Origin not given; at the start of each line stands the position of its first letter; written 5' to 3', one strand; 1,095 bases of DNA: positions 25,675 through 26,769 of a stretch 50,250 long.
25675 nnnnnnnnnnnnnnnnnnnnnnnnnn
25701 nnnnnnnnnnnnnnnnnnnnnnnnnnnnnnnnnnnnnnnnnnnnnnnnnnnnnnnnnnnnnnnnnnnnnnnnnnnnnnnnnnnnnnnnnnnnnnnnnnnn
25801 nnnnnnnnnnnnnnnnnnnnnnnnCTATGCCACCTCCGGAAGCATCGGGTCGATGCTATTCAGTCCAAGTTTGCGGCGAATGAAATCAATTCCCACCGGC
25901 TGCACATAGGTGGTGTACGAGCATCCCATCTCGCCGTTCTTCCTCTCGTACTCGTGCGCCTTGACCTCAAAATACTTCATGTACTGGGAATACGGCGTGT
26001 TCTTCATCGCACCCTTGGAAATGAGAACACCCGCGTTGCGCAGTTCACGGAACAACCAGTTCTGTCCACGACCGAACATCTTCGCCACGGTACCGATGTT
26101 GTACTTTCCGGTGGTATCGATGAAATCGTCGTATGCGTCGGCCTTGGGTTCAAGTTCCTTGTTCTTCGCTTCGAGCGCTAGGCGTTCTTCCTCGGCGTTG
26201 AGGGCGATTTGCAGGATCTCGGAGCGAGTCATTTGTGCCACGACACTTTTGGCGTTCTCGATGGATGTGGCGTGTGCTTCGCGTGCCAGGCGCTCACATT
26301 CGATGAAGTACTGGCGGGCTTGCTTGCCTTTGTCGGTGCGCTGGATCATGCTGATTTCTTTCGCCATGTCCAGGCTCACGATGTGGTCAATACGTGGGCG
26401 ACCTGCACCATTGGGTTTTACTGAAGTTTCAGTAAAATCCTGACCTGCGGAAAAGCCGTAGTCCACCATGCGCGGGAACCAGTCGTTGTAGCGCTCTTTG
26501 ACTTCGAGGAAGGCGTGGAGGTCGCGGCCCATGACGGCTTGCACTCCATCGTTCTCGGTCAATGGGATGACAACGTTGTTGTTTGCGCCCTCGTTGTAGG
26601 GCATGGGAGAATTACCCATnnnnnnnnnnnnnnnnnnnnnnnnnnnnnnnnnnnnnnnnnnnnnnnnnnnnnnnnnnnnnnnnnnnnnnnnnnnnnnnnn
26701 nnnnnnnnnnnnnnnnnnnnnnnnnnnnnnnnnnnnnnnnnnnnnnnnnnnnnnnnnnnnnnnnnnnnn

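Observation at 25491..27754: Second immunity-like region: lipoprotein, small HTH, KilAC antirepressor and 81-aa ORF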

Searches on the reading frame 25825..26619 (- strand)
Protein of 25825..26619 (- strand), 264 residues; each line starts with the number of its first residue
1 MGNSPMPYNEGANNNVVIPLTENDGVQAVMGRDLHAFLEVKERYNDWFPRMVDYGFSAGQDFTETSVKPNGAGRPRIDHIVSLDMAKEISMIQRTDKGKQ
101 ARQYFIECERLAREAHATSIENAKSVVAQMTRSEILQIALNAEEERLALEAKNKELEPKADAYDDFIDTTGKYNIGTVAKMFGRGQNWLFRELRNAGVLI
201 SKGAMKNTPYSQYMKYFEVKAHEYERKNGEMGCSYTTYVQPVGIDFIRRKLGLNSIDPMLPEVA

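Call 4: search_protein_families(library=pfam, proteins=[window:25825-26619:-], max_evalue=0.1)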
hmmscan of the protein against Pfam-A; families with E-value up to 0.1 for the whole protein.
window:25825-26619:- (264 aa): 3 families
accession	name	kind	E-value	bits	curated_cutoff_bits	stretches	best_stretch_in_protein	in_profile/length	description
PF03374.19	ANT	-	2.7e-28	98.9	25.3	1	150-252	1-106/108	Phage antirepressor protein KilAC domain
PF08346.17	AntA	-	8.4e-24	84.4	27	1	29-95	1-68/68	AntA/AntB antirepressor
PF03763.18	Remorin_C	-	0.039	14.2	29.7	1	118-173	49-104/107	Remorin, C-terminal region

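Call 5: search_protein_families(library=phrogs, proteins=[window:25825-26619:-], max_evalue=0.01)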
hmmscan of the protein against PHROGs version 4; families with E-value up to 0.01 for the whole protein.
window:25825-26619:- (264 aa): 9 families
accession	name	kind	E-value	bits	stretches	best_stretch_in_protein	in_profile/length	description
phrog_63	-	transcription regulation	3.1e-55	189.2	1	12-259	116-363/431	anti-repressor Ant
phrog_5817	-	transcription regulation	1.4e-30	107.9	1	23-159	21-154/210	anti-repressor Ant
phrog_130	-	transcription regulation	5.7e-25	89.3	1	3-258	158-415/480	anti-repressor Ant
phrog_373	-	transcription regulation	2.1e-23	84.2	1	14-164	85-229/373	anti-repressor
phrog_377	-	transcription regulation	4.5e-21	76.7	1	22-138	14-131/213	anti-repressor Ant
phrog_14211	-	transcription regulation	4.8e-19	69.8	2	73-126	92-145/234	anti-repressor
phrog_6904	-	unknown function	5.4e-15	56.5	1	22-93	14-90/95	-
phrog_9438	-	transcription regulation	7.5e-09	36.5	1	172-251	24-111/121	anti-repressor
phrog_5689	-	unknown function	6.3e-06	27.5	1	178-254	8-82/91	-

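Call 20: search_dna_similar(query=window:25825-26619:-, collection=phages, mode=protein, max_rows=30)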
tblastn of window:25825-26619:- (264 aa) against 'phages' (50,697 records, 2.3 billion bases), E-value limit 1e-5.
Records with a match: 851; places in all: 878; records where one place covers at least 80% of the query: 377.
Best place of each record, by identity: 60-80% 11; <60% 840.
By first word of the organism name: Streptococcus 192; Staphylococcus 125; Escherichia 86; Lactococcus 51; Lactobacillus 34; Vibrio 30; Bacillus 29; Clostridium 28; Stx2a-converting 26; Mycobacterium 25; and 50 more.
By host as written in the record: - 121; Streptococcus thermophilus 52; Staphylococcus aureus 38; Lactococcus lactis 23; Listeria monocytogenes 16; Mycobacterium smegmatis mc2 155 14; Escherichia coli 13; Clostridium perfringens 11; and 349 more.
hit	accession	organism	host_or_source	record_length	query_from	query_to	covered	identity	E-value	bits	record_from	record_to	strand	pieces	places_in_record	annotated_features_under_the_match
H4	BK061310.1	Mycobacterium phage prophiFVLQ01-1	Mycobacteroides abscessus subsp. ...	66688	73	257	70%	58.3%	6e-49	178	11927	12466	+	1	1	21: antirepressor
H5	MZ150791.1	Gordonia phage YungMoney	Gordonia terrae 3612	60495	114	260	56%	70.5%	1e-50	183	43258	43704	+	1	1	53: antirepressor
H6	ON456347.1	Gordonia phage Finkle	Gordonia terrae 3612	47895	91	258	64%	61.3%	2e-52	188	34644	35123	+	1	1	50: antirepressor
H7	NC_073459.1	Gordonia phage Finkle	Gordonia terrae 3612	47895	91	258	64%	61.3%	2e-52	188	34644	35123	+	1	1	50: antirepressor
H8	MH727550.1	Corynebacterium phage Juicebox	Corynebacterium xerosis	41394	128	264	52%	67.9%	8e-46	169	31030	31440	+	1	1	36: antirepressor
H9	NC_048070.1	Corynebacterium phage Juicebox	Corynebacterium xerosis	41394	128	264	52%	67.9%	8e-46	169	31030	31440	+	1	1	36: Rha-like transcriptional regulator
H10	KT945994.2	Enterococcus phage vB_EfaS_IME197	Enterococcus faecalis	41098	3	251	94%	36.9%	8e-31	126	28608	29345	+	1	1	antirepressor protein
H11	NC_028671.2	Enterococcus phage vB_EfaS_IME197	Enterococcus faecalis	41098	3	251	94%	36.9%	8e-31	126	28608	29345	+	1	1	anti-repressor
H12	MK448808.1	Streptococcus phage Javan569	Streptococcus suis GD-0063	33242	15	237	84%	40.1%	3e-29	121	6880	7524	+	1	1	antirepressor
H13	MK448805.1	Streptococcus phage Javan563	Streptococcus suis ERR120115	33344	15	237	84%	40.1%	3e-29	121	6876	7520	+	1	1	antirepressor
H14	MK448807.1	Streptococcus phage Javan567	Streptococcus suis ERR120214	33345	15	237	84%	40.1%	3e-29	121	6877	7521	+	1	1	antirepressor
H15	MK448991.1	Streptococcus phage Javan590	Streptococcus suis T15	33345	15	237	84%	40.1%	3e-29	121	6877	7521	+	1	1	antirepressor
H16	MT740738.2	Ralstonia phage Gamede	Ralstonia pseudosolanacearum I-31 ...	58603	24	255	88%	38.4%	5e-33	132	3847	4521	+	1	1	hypothetical protein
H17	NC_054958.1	Ralstonia phage Gamede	Ralstonia pseudosolanacearum I-31 ...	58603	24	255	88%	38.4%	5e-33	132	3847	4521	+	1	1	anti-repressor Ant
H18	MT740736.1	Ralstonia phage Eline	Ralstonia pseudosolanacearum I-33 ...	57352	24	255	88%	38.4%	1e-32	131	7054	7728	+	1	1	hypothetical protein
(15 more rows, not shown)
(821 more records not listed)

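Call 58: search_solved_structures(query=window:25825-26619:-, max_evalue=0.1)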
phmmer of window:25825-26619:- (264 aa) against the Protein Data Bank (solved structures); distinct sequences matched with E-value up to 0.1: 0.

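Call 86: search_protein_families(library=padloc, proteins=[window:25825-26619:-], max_evalue=0.01)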
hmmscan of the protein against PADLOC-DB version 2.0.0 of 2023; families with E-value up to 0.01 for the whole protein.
window:25825-26619:- (264 aa): 0 families

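Call 92: get_annotated_region(hit=H8, flank=2500)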
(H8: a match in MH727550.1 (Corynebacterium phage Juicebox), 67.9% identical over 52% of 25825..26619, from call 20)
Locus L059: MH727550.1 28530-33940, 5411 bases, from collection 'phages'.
description: Corynebacterium phage Juicebox, complete genome.
organism: Corynebacterium phage Juicebox (NCBI taxid 2301600)
taxonomy: Viruses; Duplodnaviria; Heunggongvirae; Uroviricota; Caudoviricetes; Juiceboxvirus; Juiceboxvirus juicebox
host: Corynebacterium xerosis; source: sewage influent; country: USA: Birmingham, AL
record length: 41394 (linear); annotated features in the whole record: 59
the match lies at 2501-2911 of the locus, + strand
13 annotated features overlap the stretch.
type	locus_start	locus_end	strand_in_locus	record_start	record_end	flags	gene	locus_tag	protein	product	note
CDS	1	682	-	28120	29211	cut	33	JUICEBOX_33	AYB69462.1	hypothetical protein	-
CDS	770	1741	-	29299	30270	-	34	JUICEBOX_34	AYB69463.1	immunity repressor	-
CDS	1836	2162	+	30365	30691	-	35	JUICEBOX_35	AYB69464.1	hypothetical protein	-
CDS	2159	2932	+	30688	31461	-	36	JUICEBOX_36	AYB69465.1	antirepressor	-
CDS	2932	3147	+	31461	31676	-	37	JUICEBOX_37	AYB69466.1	hypothetical protein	-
CDS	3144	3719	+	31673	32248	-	38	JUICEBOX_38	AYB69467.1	hypothetical protein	-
CDS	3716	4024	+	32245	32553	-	39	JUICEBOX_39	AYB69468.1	hypothetical protein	-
CDS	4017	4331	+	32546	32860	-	40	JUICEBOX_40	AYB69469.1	hypothetical protein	-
CDS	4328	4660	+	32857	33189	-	41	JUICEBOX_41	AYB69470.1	hypothetical protein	-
CDS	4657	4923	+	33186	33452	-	42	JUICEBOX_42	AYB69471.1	hypothetical protein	-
CDS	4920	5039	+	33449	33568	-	43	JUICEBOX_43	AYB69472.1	hypothetical protein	-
CDS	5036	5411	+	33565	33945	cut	44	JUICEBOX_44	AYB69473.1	hypothetical protein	-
CDS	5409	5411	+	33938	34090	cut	45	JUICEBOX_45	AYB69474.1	hypothetical protein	-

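Call 93: get_annotated_region(hit=H4, flank=2500)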
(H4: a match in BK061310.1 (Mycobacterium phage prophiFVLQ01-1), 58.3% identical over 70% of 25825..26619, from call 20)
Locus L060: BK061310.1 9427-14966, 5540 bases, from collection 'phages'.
description: TPA_asm: Mycobacterium phage prophiFVLQ01-1, complete genome.
organism: Mycobacterium phage prophiFVLQ01-1 (NCBI taxid 2962750)
taxonomy: Viruses; Duplodnaviria; Heunggongvirae; Uroviricota; Caudoviricetes
host: Mycobacteroides abscessus subsp. bolletii strain 875; source: -; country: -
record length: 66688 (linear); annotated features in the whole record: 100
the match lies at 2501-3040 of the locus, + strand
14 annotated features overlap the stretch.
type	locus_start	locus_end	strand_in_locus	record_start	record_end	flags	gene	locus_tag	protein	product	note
CDS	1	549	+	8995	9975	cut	16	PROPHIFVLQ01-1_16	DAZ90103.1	membrane protein, Band-7 -like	-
CDS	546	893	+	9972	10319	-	17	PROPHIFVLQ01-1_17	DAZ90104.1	MazG-like nucleotide pyrophosphohydrolase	-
CDS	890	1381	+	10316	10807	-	18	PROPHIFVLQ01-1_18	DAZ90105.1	hypothetical protein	-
CDS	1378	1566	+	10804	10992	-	19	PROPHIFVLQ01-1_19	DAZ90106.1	hypothetical protein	-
CDS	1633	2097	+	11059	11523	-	20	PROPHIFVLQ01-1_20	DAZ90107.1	hypothetical protein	-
CDS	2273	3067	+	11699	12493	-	21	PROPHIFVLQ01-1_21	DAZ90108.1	antirepressor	-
CDS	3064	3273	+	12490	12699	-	22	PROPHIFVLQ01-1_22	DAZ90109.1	hypothetical protein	-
CDS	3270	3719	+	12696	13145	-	23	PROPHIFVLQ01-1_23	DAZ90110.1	hypothetical protein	-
CDS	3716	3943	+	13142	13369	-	24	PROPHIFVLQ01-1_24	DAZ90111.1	hypothetical protein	-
CDS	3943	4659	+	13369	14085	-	25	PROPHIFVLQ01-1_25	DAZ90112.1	DNA primase/polymerase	-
CDS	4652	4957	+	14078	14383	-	26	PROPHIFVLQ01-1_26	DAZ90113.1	hypothetical protein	-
CDS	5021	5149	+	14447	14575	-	27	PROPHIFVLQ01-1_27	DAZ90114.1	hypothetical protein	-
CDS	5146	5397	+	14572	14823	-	28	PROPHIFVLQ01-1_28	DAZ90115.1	hypothetical protein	-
CDS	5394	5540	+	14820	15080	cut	29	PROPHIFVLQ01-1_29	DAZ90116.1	hypothetical protein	-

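Call 94: get_annotated_region(hit=H6, flank=2500)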
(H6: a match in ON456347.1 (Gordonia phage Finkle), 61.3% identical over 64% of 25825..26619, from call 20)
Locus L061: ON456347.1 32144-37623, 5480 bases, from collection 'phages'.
description: Gordonia phage Finkle, complete genome.
organism: Gordonia phage Finkle (NCBI taxid 2926099)
taxonomy: Viruses; Duplodnaviria; Heunggongvirae; Uroviricota; Caudoviricetes
host: Gordonia terrae 3612; source: soil; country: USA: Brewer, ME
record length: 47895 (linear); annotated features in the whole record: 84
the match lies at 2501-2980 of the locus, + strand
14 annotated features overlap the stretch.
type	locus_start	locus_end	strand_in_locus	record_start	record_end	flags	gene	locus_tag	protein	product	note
CDS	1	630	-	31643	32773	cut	45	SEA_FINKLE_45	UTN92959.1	tyrosine integrase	-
CDS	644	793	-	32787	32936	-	46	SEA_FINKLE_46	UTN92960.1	hypothetical protein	-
CDS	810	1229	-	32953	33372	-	47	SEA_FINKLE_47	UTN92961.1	IrrE-like protein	-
CDS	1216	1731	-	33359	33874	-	48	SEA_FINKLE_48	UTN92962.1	immunity repressor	-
CDS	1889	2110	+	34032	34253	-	49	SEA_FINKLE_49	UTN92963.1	helix-turn-helix DNA binding domain protein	helix-turn-helix DNA binding domain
CDS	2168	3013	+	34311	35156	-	50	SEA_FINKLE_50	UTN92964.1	antirepressor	-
CDS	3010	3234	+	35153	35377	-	51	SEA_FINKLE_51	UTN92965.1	hypothetical protein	-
CDS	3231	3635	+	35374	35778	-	52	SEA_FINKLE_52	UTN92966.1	hypothetical protein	-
CDS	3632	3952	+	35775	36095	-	53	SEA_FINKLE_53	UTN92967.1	hypothetical protein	-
CDS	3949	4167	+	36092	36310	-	54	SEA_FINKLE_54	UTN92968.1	MerR-like helix-turn-helix DNA binding domain protein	helix-turn-helix DNA binding domain, MerR-like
CDS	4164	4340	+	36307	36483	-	55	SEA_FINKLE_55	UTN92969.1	membrane protein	-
CDS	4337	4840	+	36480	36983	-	56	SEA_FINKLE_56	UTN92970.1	hypothetical protein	-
CDS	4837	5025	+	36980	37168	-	57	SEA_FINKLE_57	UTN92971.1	hypothetical protein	-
CDS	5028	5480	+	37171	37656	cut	58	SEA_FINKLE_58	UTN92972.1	hypothetical protein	-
